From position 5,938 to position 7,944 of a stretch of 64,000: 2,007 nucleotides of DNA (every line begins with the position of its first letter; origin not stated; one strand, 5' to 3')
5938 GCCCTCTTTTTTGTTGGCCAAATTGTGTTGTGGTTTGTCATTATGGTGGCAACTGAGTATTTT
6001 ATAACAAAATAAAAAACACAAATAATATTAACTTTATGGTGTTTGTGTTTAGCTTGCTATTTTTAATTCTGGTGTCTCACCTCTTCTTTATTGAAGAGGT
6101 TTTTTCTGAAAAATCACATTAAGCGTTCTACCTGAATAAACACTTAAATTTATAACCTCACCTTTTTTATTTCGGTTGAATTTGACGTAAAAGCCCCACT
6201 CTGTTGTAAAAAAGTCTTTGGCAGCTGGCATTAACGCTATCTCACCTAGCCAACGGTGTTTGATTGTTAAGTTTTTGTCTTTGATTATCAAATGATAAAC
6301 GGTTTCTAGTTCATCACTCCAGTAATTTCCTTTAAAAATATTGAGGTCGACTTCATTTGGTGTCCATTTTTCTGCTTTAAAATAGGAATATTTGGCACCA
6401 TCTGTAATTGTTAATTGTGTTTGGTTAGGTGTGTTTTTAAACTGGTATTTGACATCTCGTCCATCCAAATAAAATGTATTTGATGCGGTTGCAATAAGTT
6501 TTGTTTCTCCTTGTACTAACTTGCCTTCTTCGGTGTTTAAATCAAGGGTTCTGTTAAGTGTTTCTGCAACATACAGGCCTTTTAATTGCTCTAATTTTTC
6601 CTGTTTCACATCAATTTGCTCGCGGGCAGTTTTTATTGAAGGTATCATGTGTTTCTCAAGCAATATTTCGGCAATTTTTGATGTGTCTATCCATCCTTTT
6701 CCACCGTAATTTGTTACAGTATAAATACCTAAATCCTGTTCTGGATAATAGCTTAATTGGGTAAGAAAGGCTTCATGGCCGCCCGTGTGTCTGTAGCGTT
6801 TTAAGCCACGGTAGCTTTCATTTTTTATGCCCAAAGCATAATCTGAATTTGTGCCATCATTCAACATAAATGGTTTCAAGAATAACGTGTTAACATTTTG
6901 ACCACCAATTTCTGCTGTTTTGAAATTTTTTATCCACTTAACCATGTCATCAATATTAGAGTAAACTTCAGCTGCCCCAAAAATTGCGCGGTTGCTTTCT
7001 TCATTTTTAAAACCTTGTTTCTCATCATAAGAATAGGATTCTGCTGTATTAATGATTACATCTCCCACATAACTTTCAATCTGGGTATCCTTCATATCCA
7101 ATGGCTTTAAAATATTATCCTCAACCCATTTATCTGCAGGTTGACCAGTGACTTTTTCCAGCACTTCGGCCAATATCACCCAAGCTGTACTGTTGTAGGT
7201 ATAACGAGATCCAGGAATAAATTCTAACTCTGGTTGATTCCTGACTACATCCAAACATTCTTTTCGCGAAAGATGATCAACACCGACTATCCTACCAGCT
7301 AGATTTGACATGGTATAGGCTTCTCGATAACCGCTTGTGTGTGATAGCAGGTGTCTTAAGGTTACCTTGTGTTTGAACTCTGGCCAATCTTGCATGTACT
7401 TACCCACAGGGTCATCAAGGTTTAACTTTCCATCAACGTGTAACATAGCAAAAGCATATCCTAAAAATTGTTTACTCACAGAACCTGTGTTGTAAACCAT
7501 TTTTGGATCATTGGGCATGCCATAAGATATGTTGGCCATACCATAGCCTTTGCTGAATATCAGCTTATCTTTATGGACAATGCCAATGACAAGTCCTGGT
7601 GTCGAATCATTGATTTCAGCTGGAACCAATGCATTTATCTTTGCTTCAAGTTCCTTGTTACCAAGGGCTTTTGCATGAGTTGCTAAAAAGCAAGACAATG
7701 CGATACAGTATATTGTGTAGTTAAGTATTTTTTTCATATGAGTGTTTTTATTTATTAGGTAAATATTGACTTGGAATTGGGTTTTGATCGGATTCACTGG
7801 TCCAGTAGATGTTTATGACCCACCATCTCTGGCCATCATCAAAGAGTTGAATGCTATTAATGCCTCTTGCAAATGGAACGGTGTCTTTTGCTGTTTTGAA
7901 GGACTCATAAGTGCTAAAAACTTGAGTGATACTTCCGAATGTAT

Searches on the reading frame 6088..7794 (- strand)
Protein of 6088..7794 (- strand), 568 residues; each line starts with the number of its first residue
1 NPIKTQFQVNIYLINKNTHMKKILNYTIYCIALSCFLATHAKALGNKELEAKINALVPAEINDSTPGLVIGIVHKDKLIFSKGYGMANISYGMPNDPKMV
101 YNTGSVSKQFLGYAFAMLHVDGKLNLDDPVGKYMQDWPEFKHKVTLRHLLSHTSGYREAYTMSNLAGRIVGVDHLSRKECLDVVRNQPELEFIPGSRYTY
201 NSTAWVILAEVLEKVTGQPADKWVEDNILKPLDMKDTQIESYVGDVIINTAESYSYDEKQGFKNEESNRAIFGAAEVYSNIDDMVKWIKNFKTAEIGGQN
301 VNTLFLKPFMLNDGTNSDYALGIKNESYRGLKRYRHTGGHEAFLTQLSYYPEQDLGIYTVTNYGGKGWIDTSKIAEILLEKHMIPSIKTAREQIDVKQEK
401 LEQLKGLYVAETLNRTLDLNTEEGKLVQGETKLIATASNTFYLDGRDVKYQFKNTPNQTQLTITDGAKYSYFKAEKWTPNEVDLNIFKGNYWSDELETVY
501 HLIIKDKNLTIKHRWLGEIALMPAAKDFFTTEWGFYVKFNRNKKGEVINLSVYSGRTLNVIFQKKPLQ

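Call 74: search_protein_families(library=pfam, proteins=[window:6088-7794:-], max_evalue=0.00001)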
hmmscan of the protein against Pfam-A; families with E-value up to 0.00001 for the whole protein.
window:6088-7794:- (568 aa): 1 family
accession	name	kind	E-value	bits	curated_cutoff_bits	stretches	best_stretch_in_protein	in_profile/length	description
PF00144.29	Beta-lactamase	-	3.3e-50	171.6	27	1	63-368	12-315/329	Beta-lactamase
